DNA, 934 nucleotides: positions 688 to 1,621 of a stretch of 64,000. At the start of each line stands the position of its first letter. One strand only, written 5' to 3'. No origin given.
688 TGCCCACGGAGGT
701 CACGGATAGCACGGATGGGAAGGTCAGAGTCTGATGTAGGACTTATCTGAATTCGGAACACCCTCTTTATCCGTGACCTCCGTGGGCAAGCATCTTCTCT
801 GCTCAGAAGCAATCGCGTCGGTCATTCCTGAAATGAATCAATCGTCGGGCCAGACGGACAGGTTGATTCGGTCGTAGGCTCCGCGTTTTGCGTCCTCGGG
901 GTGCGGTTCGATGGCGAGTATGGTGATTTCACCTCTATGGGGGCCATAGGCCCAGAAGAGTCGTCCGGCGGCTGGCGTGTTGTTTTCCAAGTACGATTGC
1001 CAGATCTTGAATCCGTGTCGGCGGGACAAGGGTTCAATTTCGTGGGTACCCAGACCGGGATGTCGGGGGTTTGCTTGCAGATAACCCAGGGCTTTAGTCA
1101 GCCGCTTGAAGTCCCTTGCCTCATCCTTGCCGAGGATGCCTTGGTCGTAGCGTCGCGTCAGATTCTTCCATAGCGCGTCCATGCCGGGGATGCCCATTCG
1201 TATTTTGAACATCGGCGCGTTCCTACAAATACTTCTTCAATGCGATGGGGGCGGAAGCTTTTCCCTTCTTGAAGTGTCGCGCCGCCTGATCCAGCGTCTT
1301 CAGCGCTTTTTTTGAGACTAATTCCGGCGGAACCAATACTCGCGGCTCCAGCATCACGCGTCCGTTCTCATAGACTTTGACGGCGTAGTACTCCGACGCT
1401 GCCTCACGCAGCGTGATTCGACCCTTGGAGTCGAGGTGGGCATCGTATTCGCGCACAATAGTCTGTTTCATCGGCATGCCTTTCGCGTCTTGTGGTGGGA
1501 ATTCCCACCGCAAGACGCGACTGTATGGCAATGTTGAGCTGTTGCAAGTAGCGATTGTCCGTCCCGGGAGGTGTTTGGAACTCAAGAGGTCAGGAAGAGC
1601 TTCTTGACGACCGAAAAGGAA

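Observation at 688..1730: Toxin-antitoxin cassette bracketed by inverted copies of a ~100-bp palindromic (MITE-like) element, inserted between the convergent araC-like and upp genes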

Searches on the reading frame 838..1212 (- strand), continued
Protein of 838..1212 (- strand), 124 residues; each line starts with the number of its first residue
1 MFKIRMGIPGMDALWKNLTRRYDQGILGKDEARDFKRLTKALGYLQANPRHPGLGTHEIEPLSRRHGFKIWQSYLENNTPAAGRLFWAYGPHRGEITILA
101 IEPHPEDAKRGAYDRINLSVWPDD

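Call 74: search_dna_similar(query=window:838-1212:-, collection=plasmids, mode=protein, max_evalue=0.001, max_rows=15)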
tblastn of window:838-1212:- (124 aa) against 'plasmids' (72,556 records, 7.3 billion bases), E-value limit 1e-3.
Records with a match: 13; places in all: 13; records where one place covers at least 80% of the query: 3.
Best place of each record, by identity: <60% 13.
By first word of the organism name: Lactobacillus 3; Streptomyces 2; Planktothrix 2; Amycolatopsis 1; Crinalium 1; Synechocystis 1; Pseudanabaena 1; Kitasatospora 1; Candidatus 1.
By predicted mobility (MOB-suite, as given by PLSDB): non-mobilizable 10; mobilizable 2; conjugative 1.
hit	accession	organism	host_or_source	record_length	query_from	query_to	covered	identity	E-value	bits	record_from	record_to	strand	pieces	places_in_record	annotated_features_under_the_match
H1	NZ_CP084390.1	Lactobacillus helsingborgensis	Apis mellifera,pure culture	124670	2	122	98%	52.9%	2e-37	140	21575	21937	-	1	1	hypothetical protein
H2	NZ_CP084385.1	Lactobacillus helsingborgensis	Apis mellifera,pure culture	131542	2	122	98%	52.9%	2e-37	140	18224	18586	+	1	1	hypothetical protein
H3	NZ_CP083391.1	Lactobacillus crispatus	Homo sapiens,Whole organism,urine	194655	27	122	77%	52.1%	1e-26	109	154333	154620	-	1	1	hypothetical protein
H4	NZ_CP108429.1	Amycolatopsis sp. NBC_01286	-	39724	5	106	82%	36.5%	2e-15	78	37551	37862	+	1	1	hypothetical protein (x2)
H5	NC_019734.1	Crinalium epipsammum PCC 9333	-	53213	31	113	67%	44.6%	6e-15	76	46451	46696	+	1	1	hypothetical protein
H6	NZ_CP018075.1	Streptomyces venezuelae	cultured microorganism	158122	26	119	76%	39.2%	1e-14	76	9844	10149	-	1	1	hypothetical protein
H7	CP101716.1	Synechocystis sp. B12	cell culture,mangrove water from the ...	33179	27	105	64%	44.3%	2e-16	81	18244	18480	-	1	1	hypothetical protein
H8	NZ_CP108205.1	Streptomyces sp. NBC_00111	-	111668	26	105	65%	43.2%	5e-14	74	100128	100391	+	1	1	hypothetical protein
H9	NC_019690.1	Pseudanabaena sp. PCC 7367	-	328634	27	105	64%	41.8%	2e-12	69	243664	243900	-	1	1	hypothetical protein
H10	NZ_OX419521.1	Kitasatospora fiedleri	-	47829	37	105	56%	42.9%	2e-12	69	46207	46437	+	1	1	hypothetical protein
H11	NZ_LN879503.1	Candidatus Protochlamydia naegleriophila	Naegleria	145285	33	105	59%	32.9%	3e-5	49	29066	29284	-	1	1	none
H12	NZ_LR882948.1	Planktothrix agardhii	-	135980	42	105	52%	36.6%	1e-6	53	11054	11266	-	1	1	hypothetical protein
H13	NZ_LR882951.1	Planktothrix agardhii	-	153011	42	105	52%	36.6%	1e-6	53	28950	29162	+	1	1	hypothetical protein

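Call 76: get_annotated_region(hit=H1, flank=2500)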
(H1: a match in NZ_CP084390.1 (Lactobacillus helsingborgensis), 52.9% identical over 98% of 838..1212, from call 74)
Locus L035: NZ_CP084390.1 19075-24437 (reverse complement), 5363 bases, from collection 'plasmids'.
description: Lactobacillus helsingborgensis strain IBH002 plasmid pIBH002-1, complete sequence
organism: Lactobacillus helsingborgensis (NCBI taxid 1218494)
taxonomy: Bacteria; Bacillota; Bacilli; Lactobacillales; Lactobacillaceae; Lactobacillus; Lactobacillus helsingborgensis
host: -; source: Apis mellifera,pure culture; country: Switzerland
typing (MOB-suite, as given by PLSDB): non-mobilizable
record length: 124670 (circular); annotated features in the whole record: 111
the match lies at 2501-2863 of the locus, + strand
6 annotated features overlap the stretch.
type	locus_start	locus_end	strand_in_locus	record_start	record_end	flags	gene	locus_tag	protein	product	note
CDS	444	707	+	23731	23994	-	-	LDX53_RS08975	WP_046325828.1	AbrB/MazE/SpoVT family DNA-binding domain-containing protein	-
CDS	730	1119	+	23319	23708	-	-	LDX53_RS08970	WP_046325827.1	type II toxin-antitoxin system PemK/MazF family toxin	-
CDS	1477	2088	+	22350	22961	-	-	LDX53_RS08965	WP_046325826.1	tyrosine-type recombinase/integrase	GO:0015074 - DNA integration [Evidence IEA]; GO:0006310 - DNA recombination [Evidence IEA]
CDS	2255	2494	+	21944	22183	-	-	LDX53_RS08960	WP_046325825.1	hypothetical protein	-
CDS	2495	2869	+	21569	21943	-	-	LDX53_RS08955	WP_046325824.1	hypothetical protein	-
CDS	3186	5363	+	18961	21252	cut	-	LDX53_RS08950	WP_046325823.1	P-loop NTPase fold protein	-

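Call 77: get_annotated_region(hit=H6, flank=2000)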
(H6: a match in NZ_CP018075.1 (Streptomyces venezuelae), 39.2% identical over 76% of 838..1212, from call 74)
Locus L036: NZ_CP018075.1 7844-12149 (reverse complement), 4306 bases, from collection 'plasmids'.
description: Streptomyces venezuelae strain NRRL B-65442 plasmid unnamed
organism: Streptomyces venezuelae (NCBI taxid 54571)
taxonomy: Bacteria; Actinomycetota; Actinomycetes; Kitasatosporales; Streptomycetaceae; Streptomyces; Streptomyces venezuelae
host: -; source: cultured microorganism; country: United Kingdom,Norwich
typing (MOB-suite, as given by PLSDB): non-mobilizable; replicon rep_cluster_1910
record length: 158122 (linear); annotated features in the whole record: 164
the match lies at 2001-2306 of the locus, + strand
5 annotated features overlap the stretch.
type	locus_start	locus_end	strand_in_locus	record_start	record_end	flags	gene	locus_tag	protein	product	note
CDS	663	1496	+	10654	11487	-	-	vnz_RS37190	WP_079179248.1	hypothetical protein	-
CDS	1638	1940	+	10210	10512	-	-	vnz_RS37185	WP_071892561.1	hypothetical protein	-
CDS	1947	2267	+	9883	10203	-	-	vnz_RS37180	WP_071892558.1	hypothetical protein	-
CDS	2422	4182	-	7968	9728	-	-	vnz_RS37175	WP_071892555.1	ABC-three component system protein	-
CDS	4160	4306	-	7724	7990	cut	-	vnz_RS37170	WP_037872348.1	ABC-three component system middle component 6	-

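Call 79: find_encoding_contigs(protein=P0001, flank=5000, max_places=5)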
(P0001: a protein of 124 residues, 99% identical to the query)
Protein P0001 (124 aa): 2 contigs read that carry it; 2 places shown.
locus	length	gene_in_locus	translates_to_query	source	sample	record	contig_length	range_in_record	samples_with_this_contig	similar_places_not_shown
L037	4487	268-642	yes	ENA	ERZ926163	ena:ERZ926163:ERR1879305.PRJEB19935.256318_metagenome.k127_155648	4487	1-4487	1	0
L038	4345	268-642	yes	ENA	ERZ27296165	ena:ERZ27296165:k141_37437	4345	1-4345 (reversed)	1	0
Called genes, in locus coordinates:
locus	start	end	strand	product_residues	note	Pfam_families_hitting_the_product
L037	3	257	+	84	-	?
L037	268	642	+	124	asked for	-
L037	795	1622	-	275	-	PF12833:HTH_18, PF00165:HTH_AraC (weak)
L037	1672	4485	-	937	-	?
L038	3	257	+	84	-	?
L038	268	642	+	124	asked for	-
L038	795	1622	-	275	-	PF12833:HTH_18, PF00165:HTH_AraC (weak)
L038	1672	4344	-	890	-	?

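Call 86: find_encoding_contigs(protein=P0124, flank=3000, max_places=2)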
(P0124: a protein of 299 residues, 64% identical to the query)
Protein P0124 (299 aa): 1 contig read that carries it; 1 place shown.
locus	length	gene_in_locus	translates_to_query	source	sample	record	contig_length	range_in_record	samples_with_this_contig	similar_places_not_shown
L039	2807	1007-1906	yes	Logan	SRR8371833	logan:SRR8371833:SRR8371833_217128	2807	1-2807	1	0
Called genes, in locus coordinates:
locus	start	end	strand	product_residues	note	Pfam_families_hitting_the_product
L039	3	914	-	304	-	?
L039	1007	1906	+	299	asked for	PF00165:HTH_AraC (faint), PF12833:HTH_18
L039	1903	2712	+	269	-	PF02535:Zip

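Call 87: find_encoding_contigs(protein=P0125, flank=3000, max_places=2)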
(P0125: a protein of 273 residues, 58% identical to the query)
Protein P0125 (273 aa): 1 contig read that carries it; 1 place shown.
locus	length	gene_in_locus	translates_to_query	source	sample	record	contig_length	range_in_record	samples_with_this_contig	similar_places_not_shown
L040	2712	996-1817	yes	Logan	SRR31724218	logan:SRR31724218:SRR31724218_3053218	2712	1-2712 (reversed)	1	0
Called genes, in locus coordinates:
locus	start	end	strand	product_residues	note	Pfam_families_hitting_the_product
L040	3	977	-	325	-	?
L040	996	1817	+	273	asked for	PF00165:HTH_AraC (faint), PF12833:HTH_18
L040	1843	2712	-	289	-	?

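Call 93: search_protein_families(library=phrogs, proteins=[window:838-1212:-], max_evalue=0.1)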
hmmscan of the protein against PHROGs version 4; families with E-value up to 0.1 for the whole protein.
window:838-1212:- (124 aa): 1 family
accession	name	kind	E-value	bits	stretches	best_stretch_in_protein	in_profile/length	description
phrog_7176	-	unknown function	0.045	15.2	1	25-73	25-73/97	-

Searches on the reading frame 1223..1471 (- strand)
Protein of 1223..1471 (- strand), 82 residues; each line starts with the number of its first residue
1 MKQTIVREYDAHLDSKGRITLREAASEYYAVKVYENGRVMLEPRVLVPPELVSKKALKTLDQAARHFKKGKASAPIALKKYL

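Call 5: search_protein_families(library=pfam, proteins=[window:1223-1471:-], max_evalue=0.01)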
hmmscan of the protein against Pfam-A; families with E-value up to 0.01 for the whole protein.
window:1223-1471:- (82 aa): 0 families

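Call 7: search_protein_families(library=ncbifam, proteins=[window:1223-1471:-], max_evalue=1)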
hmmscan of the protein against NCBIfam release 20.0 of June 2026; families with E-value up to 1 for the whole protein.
window:1223-1471:- (82 aa): 0 families

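Call 10: search_solved_structures(query=window:1223-1471:-, max_evalue=10, show_alignments=2)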
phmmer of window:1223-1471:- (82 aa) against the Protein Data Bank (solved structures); distinct sequences matched with E-value up to 10: 2.
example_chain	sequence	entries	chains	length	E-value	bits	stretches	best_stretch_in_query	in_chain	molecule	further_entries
2asr_A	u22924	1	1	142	0.6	13.9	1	55-76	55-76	ASPARTATE RECEPTOR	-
4z9h_A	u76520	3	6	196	0.98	13.3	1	55-76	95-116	Methyl-accepting chemotaxis protein II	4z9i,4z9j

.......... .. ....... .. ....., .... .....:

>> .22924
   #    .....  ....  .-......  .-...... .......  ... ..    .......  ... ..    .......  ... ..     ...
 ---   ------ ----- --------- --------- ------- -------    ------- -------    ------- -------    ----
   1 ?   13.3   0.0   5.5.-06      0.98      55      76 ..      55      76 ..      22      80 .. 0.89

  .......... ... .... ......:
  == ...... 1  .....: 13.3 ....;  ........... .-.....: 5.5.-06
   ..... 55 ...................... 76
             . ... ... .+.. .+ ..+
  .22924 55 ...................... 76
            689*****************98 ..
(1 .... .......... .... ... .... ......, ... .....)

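Call 11: search_protein_families(library=padloc, proteins=[window:1223-1471:-], max_evalue=1)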
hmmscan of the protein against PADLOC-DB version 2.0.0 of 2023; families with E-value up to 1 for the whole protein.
window:1223-1471:- (82 aa): 0 families

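Call 49: search_protein_families(library=pfam, proteins=[window:1223-1471:-], max_evalue=10)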
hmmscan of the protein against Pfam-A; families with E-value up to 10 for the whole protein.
window:1223-1471:- (82 aa): 1 family
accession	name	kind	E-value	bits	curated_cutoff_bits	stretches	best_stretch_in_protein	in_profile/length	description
PF03374.19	ANT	-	0.048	14.4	25.3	1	6-29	11-34/108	Phage antirepressor protein KilAC domain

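Call 63: predict_structure(protein=window:1223-1471:-)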
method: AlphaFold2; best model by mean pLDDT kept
length: 82 residues; sequences in the alignment: 1
mean_pLDDT: 63.5   pTM: 0.45
mean pLDDT of the five models: 63.5, 61.2, 57.0, 56.6, 39.6
residues with pLDDT >= 90: 0; 70-90: 19; 50-70: 57; < 50: 6
segments of 3 or more residues with pLDDT < 50: 79-82
pLDDT, mean of each block of 10 residues (from residue 1): 69 65 56 72 62 69 65 55 45
secondary structure, 60 per line:
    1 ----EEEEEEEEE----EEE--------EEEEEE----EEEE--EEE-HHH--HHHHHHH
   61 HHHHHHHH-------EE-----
elements in order: E5-13 E18-20 E29-34 E39-42 E45-47 H54-68

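Call 64: search_protein_representatives(protein=window:1223-1471:-)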
Query: 82 residues. Proteins with E-value up to 0.001 (for the whole library): 304; up to 1e-10: 69; up to 1e-30: 0. The best 150 are listed.
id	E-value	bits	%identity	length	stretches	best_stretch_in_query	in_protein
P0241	1.7e-18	82.2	49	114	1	2-81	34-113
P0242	3.4e-18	81.3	53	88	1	2-79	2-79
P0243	9.8e-18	79.8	49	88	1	3-81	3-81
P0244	4.3e-17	77.8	49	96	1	3-81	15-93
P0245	1.4e-16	76.2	51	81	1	3-78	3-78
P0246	2.6e-16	75.3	51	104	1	4-82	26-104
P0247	3.0e-16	75.1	47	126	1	4-80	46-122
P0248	3.1e-16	75.1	53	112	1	6-79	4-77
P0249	7.6e-16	73.8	50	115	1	2-79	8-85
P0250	1.2e-15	73.2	51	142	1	3-79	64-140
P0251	1.5e-15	72.9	50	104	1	6-79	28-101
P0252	1.6e-15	72.9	48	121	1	6-82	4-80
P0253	1.8e-15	72.7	41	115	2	7-80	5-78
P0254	3.0e-15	71.9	47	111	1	5-78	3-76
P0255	8.0e-15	70.6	52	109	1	4-80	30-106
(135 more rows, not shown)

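Call 66: search_solved_structures(query=A6, max_evalue=10, show_alignments=3)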
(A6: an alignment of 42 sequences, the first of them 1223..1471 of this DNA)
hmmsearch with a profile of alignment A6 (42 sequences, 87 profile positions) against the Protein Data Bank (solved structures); distinct sequences matched with E-value up to 10: 10.
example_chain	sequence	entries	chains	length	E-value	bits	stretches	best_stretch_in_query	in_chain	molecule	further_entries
1blj_A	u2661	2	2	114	0.2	14.5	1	19-47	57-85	P55 BLK PROTEIN TYROSINE KINASE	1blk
3jbn_6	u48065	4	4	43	0.42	13.5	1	12-37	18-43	40S ribosomal protein eS30 | Small ribosomal subunit protein eS30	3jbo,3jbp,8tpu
3j7a_6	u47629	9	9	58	0.6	13.1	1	12-37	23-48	40S ribosomal protein eS30 | 40S ribosomal protein S30 | Small ribosomal subunit protein eS30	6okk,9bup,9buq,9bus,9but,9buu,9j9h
5vu3_A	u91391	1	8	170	0.91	12.5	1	41-76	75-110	Competence damage-inducible protein A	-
4tzi_A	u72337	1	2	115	0.92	12.5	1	23-47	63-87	Tyrosine-protein kinase Lyn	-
3hck_A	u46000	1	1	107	0.95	12.4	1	23-47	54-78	HCK SH2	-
2bjc_A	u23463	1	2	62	1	12.3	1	26-68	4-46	LACTOSE OPERON REPRESSOR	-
1cwd_L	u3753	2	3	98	2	11.4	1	23-46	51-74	P56LCK TYROSINE KINASE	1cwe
1id3_D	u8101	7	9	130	2.5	11.1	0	6-35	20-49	HISTONE H2B.2 | Histone H2B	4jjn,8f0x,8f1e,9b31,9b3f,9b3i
7e9c_D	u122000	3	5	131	2.5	11.1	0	6-35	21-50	Histone H2B.2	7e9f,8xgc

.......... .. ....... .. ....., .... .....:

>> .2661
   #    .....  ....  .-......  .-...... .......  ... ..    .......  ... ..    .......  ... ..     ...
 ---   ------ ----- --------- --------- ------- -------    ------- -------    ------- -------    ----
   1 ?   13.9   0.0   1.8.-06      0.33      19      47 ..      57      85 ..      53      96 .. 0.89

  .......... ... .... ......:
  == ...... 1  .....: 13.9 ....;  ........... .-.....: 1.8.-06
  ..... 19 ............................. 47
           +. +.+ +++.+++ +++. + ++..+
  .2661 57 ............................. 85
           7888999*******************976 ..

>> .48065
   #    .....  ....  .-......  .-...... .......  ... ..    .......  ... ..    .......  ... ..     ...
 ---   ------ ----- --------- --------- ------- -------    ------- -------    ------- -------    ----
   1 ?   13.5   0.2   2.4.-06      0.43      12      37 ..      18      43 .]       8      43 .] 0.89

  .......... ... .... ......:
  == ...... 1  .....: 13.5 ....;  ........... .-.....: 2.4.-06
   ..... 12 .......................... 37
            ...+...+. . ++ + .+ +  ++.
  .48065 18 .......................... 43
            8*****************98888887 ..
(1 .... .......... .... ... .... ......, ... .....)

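Call 67: search_protein_families(library=pfam, alignment_id=A6, max_evalue=0.01)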
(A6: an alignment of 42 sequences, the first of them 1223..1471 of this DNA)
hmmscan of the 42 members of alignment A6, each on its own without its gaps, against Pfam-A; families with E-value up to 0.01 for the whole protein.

A. member 1, window:1223-1471:- (82 aa): 0 families

B. families by the number of members that match (of 42 scanned): 0 families

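Call 69: fold_search(model_id=the predicted structure, library=pdb)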
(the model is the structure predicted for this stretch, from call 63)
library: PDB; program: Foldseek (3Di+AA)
matches with E <= 10: 120; with E <= 0.001: 0
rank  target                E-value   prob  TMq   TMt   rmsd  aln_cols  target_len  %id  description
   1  4m4z                  1.0e+00  0.08  0.23  0.14   8.9        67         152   24  SH3 and SH2 domains of human Src-like adaptor protein 2 (SLAP2) (released 2013-11-06)
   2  7q5u_AAA              1.1e+00  0.08  0.26  0.10  13.4        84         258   11  The tandem SH2 domains of SYK with a bound CD3G diphospho-ITAM peptide (released 2021-11-24)
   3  7q5u_CCC              1.6e+00  0.06  0.25  0.10  13.8        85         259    9  The tandem SH2 domains of SYK with a bound CD3G diphospho-ITAM peptide (released 2021-11-24)
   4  6vvz_C                2.0e+00  0.04  0.24  0.03  11.4        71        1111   20  Mycobacterium tuberculosis RNAP S456L mutant transcription initiation intermediate structure with Sorangicin (released 2020-10-21)
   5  8t5j                  2.2e+00  0.08  0.28  0.19   9.5        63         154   10  Crystal structure of outer membrane lipoprotein carrier protein (LolA) from Francisella philomiragia (released 2023-06-28)
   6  7q5u_EEE              2.2e+00  0.04  0.20  0.10  13.5        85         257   12  The tandem SH2 domains of SYK with a bound CD3G diphospho-ITAM peptide (released 2021-11-24)
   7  1x6o                  2.3e+00  0.04  0.23  0.15  12.9        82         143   13  Structural Analysis of Leishmania braziliensis eukaryotic initiation factor 5a (released 2004-08-24)
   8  9m9e_C                2.5e+00  0.04  0.26  0.03  11.9        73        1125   16  Structural Basis of Pausing During Transcription Initiation in Mycobacterium tuberculosis (released 2026-01-14)
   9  6fbv_C                2.9e+00  0.03  0.24  0.03  11.6        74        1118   14  Single particle cryo em structure of Mycobacterium tuberculosis RNA polymerase in complex with Fidaxomicin (released 2018-02-28)
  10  7q5t_CCC              3.1e+00  0.05  0.24  0.09   9.4        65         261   12  The tandem SH2 domains of SYK with a bound FCER1G diphospho-ITAM peptide (released 2021-11-24)
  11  1a07_A                3.1e+00  0.04  0.23  0.19   9.6        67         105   10  C-SRC (SH2 DOMAIN) COMPLEXED WITH ACE-MALONYL TYR-GLU-(N,N-DIPENTYL AMINE) (released 1998-04-08)
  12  7p5x_AC               3.1e+00  0.03  0.24  0.03  11.8        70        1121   18  Mycobacterial RNAP with transcriptional activator PafBC (released 2021-12-22)
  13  4u68_B                3.7e+00  0.06  0.22  0.27  10.6        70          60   11  Crystal structure of Rhino chromodomain in complex with H3K9me3 (released 2015-08-05)
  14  5wk3_B                3.7e+00  0.05  0.21  0.26  10.6        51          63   18  CRYSTAL STRUCTURE OF THE COMPLEX BETWEEN CCL17 AND M116 FAB (released 2017-12-20)
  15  6ppk_G                3.7e+00  0.05  0.27  0.22   8.3        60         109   17  RbgA+45SRbgA complex (released 2019-09-18)
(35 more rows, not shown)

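Call 93: search_protein_families(library=phrogs, proteins=[window:1223-1471:-], max_evalue=0.1)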
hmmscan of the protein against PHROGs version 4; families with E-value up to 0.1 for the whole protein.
window:1223-1471:- (82 aa): 0 families
